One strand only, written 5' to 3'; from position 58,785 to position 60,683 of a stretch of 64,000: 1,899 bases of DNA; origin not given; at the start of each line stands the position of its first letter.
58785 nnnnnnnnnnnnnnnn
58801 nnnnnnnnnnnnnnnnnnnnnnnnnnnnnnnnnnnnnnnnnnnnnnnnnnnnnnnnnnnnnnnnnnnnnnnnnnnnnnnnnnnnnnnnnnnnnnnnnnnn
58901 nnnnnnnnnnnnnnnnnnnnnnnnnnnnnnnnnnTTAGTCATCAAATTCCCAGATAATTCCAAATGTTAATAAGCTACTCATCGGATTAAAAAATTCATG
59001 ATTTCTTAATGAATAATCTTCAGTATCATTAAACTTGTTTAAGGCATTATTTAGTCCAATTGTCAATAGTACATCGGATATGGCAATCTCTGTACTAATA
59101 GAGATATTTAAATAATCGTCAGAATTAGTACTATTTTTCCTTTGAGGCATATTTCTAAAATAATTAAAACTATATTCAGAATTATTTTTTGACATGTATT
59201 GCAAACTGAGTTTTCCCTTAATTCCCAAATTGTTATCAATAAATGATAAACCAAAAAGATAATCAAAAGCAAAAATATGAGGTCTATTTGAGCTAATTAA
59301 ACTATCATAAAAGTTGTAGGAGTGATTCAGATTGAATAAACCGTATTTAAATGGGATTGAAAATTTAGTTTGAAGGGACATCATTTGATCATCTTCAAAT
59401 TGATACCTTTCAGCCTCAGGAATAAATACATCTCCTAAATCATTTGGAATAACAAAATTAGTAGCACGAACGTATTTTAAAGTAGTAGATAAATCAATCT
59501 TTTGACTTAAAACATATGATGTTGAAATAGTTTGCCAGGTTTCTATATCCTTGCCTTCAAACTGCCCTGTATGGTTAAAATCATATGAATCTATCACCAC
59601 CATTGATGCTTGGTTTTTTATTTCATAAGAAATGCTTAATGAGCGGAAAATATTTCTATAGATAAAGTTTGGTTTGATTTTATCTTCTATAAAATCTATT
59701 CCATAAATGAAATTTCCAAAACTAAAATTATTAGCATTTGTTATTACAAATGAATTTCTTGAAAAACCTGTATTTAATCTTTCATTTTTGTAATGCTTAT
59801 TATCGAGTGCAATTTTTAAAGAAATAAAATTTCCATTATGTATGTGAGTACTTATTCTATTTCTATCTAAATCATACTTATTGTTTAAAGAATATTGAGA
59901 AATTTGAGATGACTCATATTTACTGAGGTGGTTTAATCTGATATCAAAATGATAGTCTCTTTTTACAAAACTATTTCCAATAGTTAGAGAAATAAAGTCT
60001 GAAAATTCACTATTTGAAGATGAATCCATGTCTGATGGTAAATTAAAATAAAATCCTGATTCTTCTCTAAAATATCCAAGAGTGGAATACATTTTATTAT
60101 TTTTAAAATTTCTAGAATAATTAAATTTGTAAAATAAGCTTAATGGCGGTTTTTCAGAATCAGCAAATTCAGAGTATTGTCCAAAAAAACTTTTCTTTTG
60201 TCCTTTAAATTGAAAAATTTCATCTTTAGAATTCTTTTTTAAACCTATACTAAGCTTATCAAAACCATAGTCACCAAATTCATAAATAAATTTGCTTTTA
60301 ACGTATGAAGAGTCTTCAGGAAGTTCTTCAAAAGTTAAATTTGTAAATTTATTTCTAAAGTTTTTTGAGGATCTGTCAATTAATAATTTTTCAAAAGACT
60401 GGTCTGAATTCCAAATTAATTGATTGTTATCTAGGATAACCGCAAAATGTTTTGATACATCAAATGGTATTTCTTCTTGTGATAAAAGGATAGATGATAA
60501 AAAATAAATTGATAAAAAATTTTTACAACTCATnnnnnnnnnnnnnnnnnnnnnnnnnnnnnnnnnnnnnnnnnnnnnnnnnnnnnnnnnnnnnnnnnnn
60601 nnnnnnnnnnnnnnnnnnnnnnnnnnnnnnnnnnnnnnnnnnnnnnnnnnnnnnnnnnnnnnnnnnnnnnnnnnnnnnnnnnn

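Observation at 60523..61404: YhaM homologue with nearly all HD-domain metal ligands replaced: a probable pseudo-nuclease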

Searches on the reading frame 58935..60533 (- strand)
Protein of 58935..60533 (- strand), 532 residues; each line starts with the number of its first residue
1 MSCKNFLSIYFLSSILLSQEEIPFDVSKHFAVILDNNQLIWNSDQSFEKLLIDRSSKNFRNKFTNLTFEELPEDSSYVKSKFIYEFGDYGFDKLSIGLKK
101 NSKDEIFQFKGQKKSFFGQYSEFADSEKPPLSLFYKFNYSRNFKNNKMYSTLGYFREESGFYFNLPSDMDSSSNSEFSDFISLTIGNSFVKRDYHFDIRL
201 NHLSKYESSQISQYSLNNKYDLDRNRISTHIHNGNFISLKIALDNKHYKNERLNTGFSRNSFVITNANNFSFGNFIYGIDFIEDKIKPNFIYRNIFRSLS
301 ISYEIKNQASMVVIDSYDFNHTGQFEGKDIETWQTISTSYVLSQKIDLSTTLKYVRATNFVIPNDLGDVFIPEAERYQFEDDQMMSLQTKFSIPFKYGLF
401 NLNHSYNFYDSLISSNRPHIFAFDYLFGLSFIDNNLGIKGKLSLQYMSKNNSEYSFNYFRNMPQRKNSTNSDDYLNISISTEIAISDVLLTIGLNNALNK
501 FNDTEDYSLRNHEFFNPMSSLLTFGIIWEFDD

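Call 40: search_protein_families(library=pfam, proteins=[window:58935-60533:-], max_evalue=0.1)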
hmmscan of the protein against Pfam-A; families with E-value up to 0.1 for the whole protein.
window:58935-60533:- (532 aa): 0 families

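Call 52: search_protein_families(library=ncbifam, proteins=[window:58935-60533:-], max_evalue=0.00001)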
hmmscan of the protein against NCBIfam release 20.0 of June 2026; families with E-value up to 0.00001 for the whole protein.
window:58935-60533:- (532 aa): 0 families

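Call 57: find_homologous_proteins(query=window:58935-60533:-, max_evalue=0.001)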
Query window:58935-60533:- (532 aa): 157 proteins with E <= 0.001 among 8000 candidates; the best 120 are listed.
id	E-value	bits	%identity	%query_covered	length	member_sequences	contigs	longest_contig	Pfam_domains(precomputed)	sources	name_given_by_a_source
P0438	0.0e+0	1114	95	100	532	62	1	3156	-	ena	-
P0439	0.0e+0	1059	90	100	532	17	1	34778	-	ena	-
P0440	1.8e-274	929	78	100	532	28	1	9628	-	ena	-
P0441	2.4e-266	903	76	100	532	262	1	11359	-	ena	-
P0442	2.1e-216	738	64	99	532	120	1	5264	-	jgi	-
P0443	6.1e-215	733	62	99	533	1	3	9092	-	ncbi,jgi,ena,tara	tara:strand:+ start:82 stop:1683 length:1602 start_codon:yes stop_codon:yes gene_type:complete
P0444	1.4e-210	719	62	99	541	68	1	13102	-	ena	-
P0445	1.6e-210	718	62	98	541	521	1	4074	-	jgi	-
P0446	2.1e-210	718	62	99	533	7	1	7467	-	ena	-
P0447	4.0e-210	717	60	99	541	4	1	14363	-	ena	-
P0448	6.5e-210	716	62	98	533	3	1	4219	-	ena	-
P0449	5.1e-209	713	61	99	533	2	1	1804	-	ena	-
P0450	8.2e-209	713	63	98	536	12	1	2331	-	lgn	-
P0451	2.6e-208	711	64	99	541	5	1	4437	-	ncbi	-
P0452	9.5e-208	709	61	100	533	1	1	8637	-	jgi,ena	-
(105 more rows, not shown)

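Call 67: predict_structure(alignment_id=A3)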
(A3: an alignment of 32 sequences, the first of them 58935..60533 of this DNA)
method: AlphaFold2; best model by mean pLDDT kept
length: 532 residues; sequences in the alignment: 32
mean_pLDDT: 52.9   pTM: 0.48
mean pLDDT of the five models: 52.9, 41.6, 34.0, 31.6, 26.6
residues with pLDDT >= 90: 0; 70-90: 120; 50-70: 166; < 50: 246
segments of 3 or more residues with pLDDT < 50: 1-92, 95-98, 117-127, 160-165, 171-176, 208-221, 251-253, 309-331, 358-382, 410-416, 451-469, 499-503, 505-532
pLDDT, mean of each block of 10 residues (from residue 1): 31 28 24 25 28 26 31 39 44 51 69 51 44 70 84 62 48 52 80 85 57 34 70 75 67 52 70 72 67 65 57 37 41 54 60 53 32 30 62 76 69 50 77 64 70 35 39 64 62 54 44 36 41 32
secondary structure, 60 per line:
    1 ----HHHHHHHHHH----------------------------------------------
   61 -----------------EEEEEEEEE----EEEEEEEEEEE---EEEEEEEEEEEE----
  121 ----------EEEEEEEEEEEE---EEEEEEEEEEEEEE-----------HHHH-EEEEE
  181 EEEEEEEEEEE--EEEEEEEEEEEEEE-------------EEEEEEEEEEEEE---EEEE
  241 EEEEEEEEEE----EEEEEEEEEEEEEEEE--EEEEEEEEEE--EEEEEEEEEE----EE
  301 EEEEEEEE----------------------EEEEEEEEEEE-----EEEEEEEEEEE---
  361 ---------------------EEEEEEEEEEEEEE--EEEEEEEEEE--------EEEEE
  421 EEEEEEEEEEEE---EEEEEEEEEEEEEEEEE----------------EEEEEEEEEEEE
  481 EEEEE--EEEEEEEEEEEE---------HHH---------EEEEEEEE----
elements in order: H5-14 E78-86 E91-101 E105-116 E131-142 E146-159 H171-174 E176-191 E194-207 E221-233 E237-250 E255-270 E273-282 E285-294 E299-308 E331-341 E347-357 E382-395 E398-407 E416-432 E436-452 E469-485 E488-499 E521-528

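Call 69: fold_search(model_id=the predicted structure, library=pdb)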
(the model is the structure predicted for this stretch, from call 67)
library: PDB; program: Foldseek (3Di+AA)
matches with E <= 10: 655; with E <= 0.001: 59
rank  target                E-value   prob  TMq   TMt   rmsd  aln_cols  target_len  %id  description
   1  2hdi_A                6.7e-07  1.00  0.52  0.47   7.6       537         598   10  Crystal structure of the Colicin I receptor Cir from E.coli in complex with receptor binding domain of Colicin Ia. (released 2007-05-08)
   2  4rdt_B                7.4e-07  1.00  0.53  0.45   9.1       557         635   10  Structure of the bacterial Zn-transporter ZnuD from Neisseria meningitidis (flexible conformation bound to a zinc ion) (released 2015-08-19)
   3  4rdt_A                8.1e-07  1.00  0.52  0.45   9.7       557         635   10  Structure of the bacterial Zn-transporter ZnuD from Neisseria meningitidis (flexible conformation bound to a zinc ion) (released 2015-08-19)
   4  5mzs                  1.0e-06  1.00  0.53  0.42   7.1       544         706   10  Crystal structure of the ferric enterobactin receptor (PfeA) mutant (R480A_Q482A) from Pseudomonas aeruginosa (released 2018-02-14)
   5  9nn6_A                1.2e-06  1.00  0.56  0.48   8.0       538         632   10  E. coli Cir in Complex with the RBD of Microcin V (released 2025-09-24)
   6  6r1f                  1.2e-06  1.00  0.55  0.43   8.7       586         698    9  Crystal structure of the ferric enterobactin receptor mutant R480A from Pseudomonas aeruginosa (PfeA) in complex with en (released 2019-04-10)
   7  5m9b                  1.2e-06  1.00  0.53  0.42   7.1       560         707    9  Crystal structure of the ferric enterobactin receptor (PfeA) from Pseudomonas aeruginosa (released 2018-02-21)
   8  6i2j                  1.7e-06  1.00  0.55  0.43   8.2       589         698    9  Crystal structure of the ferric enterobactin receptor mutant (Q482A) from Pseudomonas aeruginosa (PfeA) in complex with  (released 2019-01-16)
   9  4rvw                  2.0e-06  1.00  0.52  0.46   8.7       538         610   12  Structure of the bacterial Zn-transporter ZnuD from Neisseria meningitidis (soaked with 20 micromolar Zinc) (released 2015-08-19)
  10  9a2z_MODEL_1_A        2.6e-06  1.00  0.54  0.40  10.4       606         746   11  Model of E. coli FepA by in-cell photo-crosslinking MS and deep learning (released 2023-02-24)
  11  6q5e                  4.0e-06  1.00  0.55  0.43   8.1       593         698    9  Crystal structure of the ferric enterobactin receptor from Pseudomonas aeruginosa (PfeA) in complex with enterobactin (released 2019-01-16)
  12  5out                  5.5e-06  1.00  0.55  0.43   8.5       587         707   10  CRYSTAL STRUCTURE OF THE FERRIC ENTEROBACTIN RECEPTOR (PFEA) MUTANT (G324V) FROM PSEUDOMONAS AERUGINOSA (released 2018-09-05)
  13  5nc3                  6.0e-06  1.00  0.57  0.45   7.9       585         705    9  Crystal structure of the ferric enterobactin receptor (PfeA) from Pseudomonas aeruginosa in complex with the tris-catech (released 2018-03-21)
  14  1fep                  1.3e-05  1.00  0.55  0.45   8.9       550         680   10  FERRIC ENTEROBACTIN RECEPTOR (released 1999-01-13)
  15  1nqf                  1.4e-05  1.00  0.53  0.52   6.2       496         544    9  OUTER MEMBRANE COBALAMIN TRANSPORTER (BTUB) FROM E. COLI, METHIONINE SUBSTIUTION CONSTRUCT FOR SE-MET SAD PHASING (released 2003-04-29)
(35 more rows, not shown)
